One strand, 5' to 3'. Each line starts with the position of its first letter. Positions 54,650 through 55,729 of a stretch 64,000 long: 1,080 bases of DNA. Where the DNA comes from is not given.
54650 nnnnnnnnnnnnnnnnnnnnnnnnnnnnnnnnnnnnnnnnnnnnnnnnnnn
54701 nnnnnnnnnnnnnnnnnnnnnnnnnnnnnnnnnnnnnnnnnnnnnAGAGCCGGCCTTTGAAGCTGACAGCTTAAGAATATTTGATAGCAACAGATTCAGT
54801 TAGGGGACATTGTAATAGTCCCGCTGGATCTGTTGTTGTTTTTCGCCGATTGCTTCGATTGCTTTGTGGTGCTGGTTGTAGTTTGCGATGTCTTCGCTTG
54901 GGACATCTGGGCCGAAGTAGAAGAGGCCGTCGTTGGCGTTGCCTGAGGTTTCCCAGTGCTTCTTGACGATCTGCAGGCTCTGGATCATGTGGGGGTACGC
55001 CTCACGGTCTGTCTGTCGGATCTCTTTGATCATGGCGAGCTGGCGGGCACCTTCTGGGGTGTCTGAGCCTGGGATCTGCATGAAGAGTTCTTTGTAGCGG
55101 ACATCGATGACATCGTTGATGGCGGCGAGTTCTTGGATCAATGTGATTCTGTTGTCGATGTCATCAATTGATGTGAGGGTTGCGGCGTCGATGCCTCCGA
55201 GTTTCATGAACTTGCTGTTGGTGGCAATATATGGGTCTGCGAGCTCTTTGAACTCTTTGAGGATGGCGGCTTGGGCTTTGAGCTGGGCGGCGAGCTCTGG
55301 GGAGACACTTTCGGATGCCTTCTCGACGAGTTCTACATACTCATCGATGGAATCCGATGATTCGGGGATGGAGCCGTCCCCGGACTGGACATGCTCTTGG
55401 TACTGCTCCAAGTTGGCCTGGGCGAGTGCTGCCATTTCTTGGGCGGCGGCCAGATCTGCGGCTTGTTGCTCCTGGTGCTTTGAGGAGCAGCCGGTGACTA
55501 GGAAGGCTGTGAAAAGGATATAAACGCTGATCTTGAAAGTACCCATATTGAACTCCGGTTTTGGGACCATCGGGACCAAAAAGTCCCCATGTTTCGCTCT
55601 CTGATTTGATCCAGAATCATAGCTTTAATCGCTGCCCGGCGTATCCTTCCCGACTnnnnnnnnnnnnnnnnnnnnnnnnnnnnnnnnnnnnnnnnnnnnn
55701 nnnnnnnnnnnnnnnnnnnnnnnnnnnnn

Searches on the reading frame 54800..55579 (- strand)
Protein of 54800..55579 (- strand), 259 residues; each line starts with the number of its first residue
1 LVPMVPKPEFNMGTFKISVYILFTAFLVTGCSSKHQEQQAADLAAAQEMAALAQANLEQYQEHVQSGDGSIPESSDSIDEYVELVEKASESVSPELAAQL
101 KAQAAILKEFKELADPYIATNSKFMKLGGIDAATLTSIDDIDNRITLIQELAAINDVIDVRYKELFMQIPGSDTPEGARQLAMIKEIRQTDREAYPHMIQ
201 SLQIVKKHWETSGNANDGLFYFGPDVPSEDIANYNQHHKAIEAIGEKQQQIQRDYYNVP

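Call 61: search_protein_families(library=pfam, proteins=[window:54800-55579:-], max_evalue=0.01)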
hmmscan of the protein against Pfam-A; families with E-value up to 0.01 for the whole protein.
window:54800-55579:- (259 aa): 1 family
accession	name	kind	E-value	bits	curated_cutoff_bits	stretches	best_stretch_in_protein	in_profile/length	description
PF22813.1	TcaA_2nd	-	0.0079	17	26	0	50-118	10-77/103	TcaA protein second domain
